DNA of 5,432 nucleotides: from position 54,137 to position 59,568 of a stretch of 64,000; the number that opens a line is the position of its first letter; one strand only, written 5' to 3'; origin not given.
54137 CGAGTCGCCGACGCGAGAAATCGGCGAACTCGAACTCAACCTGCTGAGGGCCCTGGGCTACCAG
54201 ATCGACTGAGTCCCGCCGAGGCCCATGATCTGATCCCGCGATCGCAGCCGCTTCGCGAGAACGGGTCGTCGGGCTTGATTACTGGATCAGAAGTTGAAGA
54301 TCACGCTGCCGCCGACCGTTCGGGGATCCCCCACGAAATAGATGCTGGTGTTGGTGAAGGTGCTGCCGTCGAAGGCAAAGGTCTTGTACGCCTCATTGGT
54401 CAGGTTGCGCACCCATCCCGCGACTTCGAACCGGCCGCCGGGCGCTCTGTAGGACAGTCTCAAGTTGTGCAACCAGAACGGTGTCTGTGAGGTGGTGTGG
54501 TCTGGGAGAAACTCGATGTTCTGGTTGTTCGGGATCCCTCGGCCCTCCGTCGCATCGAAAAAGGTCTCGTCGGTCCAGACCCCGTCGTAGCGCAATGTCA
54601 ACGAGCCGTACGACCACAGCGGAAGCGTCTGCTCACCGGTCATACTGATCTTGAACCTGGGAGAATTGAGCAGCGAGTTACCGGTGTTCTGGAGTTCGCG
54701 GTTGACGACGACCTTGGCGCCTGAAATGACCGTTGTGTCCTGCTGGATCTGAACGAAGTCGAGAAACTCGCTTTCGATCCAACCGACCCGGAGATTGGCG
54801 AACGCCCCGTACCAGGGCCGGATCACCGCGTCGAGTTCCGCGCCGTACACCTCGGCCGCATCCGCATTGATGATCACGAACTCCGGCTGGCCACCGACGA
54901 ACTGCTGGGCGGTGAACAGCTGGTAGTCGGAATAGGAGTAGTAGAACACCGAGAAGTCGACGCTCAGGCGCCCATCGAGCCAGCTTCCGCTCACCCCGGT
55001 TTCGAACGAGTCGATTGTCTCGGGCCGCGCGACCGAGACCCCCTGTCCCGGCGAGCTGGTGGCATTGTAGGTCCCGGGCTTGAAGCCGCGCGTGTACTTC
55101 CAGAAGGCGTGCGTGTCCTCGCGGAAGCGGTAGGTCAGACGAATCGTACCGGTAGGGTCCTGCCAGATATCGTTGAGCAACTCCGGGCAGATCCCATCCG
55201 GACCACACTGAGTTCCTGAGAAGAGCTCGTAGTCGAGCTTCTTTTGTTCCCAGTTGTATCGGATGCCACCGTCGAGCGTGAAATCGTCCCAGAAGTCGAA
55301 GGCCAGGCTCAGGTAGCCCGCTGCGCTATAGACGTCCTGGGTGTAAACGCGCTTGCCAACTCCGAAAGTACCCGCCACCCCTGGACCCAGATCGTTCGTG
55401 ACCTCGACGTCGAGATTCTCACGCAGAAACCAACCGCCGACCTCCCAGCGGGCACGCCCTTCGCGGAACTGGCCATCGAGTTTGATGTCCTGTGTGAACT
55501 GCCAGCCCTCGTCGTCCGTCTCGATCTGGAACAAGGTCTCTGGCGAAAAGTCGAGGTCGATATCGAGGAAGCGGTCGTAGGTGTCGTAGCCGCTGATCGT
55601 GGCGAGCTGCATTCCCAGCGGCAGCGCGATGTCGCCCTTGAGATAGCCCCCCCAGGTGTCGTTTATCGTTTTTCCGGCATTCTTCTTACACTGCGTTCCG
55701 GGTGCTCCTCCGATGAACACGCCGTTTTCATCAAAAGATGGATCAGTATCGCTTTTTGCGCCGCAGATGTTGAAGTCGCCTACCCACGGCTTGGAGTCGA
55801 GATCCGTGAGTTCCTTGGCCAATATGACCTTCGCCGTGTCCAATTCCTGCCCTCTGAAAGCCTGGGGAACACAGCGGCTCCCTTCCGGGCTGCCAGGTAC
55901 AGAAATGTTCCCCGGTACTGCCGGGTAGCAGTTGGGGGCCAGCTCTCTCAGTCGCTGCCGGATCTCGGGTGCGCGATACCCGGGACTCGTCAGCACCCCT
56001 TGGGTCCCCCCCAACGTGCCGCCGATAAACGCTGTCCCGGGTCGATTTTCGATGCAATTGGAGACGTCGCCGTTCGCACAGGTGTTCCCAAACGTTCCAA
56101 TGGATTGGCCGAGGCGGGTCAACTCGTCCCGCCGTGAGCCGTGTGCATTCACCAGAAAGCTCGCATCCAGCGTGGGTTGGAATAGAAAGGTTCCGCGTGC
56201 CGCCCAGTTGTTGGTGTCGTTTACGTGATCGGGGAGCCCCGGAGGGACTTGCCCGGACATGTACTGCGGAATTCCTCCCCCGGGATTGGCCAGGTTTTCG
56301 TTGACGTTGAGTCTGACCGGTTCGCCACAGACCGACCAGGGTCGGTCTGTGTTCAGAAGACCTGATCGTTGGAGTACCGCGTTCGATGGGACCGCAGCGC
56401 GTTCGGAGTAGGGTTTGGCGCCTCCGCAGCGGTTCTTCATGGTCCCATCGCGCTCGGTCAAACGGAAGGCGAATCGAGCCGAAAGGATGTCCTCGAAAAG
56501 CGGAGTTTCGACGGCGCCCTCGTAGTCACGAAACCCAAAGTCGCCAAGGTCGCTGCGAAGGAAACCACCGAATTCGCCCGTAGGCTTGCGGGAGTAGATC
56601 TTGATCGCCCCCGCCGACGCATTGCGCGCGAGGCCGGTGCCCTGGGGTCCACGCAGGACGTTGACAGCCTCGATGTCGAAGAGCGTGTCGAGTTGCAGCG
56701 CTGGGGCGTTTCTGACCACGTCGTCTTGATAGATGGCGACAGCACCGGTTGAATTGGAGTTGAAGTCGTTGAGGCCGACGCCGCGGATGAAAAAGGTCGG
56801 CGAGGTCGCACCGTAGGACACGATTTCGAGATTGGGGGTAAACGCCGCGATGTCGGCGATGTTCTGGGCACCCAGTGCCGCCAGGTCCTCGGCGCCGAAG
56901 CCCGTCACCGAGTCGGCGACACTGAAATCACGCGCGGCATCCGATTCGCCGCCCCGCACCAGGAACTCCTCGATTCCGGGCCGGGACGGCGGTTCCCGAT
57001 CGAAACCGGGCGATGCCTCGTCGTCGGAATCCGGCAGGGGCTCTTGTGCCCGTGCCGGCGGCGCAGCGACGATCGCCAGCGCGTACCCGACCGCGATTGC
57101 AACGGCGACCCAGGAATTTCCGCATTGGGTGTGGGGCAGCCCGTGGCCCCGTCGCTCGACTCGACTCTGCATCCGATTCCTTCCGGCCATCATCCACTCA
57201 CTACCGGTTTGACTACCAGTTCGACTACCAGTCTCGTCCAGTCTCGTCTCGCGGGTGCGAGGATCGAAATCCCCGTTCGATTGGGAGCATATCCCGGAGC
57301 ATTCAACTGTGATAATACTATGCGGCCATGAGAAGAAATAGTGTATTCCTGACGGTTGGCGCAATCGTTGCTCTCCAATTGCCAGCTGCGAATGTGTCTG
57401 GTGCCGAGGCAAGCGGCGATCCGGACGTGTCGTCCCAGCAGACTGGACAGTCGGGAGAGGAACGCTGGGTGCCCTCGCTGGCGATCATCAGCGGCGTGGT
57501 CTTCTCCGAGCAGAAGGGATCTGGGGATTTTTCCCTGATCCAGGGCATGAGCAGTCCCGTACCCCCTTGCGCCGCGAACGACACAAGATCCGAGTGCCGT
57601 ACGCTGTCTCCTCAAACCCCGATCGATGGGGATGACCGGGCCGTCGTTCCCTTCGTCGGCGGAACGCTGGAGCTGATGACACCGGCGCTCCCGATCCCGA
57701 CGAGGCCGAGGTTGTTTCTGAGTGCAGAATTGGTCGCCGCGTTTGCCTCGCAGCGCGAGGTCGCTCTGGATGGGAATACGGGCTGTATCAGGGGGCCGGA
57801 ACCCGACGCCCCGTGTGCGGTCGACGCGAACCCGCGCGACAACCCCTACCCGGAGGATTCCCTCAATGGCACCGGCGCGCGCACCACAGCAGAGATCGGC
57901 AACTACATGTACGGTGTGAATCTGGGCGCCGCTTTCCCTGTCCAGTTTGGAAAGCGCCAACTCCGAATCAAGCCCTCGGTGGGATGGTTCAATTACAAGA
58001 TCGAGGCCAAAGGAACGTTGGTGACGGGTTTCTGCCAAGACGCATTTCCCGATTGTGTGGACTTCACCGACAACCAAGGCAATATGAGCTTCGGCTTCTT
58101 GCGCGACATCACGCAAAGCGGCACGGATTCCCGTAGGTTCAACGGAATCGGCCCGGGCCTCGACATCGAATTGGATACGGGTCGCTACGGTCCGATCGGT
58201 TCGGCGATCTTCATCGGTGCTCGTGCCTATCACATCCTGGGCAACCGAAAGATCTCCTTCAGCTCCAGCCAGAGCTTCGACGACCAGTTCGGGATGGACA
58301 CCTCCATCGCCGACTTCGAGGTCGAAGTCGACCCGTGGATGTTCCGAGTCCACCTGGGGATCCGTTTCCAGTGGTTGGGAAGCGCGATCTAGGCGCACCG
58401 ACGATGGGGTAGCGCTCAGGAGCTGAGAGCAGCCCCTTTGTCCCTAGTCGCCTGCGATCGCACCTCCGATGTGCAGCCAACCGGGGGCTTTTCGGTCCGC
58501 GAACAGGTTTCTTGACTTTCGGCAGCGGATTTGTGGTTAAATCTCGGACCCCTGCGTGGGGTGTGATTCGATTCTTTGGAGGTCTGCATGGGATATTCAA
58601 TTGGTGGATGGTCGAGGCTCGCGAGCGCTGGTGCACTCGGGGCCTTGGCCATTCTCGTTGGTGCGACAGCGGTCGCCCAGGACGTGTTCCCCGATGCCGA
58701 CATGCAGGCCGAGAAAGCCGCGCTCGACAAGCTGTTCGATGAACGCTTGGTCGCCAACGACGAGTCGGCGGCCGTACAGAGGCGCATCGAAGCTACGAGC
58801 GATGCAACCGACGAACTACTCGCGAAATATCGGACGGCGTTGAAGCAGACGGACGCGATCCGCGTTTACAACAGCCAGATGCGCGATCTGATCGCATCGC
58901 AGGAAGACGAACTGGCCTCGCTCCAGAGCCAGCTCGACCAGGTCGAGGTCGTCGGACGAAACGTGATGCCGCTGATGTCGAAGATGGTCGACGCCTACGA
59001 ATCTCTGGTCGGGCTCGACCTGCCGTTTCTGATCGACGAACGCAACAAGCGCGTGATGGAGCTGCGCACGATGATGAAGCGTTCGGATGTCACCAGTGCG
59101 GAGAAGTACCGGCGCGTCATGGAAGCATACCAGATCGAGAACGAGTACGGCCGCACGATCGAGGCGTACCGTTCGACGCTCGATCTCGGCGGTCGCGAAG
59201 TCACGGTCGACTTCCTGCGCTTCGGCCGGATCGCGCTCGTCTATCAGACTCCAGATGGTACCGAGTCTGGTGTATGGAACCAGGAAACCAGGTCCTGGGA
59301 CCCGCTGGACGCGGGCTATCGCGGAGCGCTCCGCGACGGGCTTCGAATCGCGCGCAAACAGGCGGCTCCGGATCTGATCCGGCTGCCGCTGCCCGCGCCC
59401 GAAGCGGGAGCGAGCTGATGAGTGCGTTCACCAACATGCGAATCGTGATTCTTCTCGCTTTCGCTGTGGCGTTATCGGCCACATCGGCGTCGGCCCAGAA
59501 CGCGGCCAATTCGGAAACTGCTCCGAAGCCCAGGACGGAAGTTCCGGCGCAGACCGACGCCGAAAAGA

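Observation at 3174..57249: Recurrent architecture: unrelated short tandem arrays placed at gene 5' ends throughout the window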

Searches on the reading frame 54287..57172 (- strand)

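Call 19: search_protein_families(library=pfam, proteins=[window:54287-57172:-])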
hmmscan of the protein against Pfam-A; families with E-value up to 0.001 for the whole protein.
window:54287-57172:- (961 aa): 2 families
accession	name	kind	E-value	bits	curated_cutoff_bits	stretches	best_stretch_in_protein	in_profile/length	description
PF00593.30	TonB_dep_Rec_b-barrel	-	2.8e-30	107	27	1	511-924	67-436/436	TonB dependent receptor-like, beta-barrel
PF07715.20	Plug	-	3.7e-10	40.7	23.9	1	84-189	4-107/107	TonB-dependent Receptor Plug Domain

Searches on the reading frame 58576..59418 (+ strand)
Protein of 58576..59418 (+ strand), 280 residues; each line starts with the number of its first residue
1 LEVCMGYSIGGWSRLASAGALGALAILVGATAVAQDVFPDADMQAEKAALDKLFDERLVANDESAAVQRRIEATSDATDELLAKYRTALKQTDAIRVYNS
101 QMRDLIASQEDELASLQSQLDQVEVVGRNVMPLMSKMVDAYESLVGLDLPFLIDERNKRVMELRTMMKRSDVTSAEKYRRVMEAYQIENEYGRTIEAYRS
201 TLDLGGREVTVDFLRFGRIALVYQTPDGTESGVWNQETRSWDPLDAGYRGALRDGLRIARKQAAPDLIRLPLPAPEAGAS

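Call 46: search_protein_families(library=pfam, max_evalue=0.00001, proteins=[window:58576-59418:+])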
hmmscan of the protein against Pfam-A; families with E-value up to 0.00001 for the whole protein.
window:58576-59418:+ (280 aa): 1 family
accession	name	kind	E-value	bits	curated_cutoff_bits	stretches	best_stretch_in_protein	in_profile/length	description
PF11932.13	DUF3450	-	1.6e-84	283.5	32.6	1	43-272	14-240/241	Protein of unknown function (DUF3450)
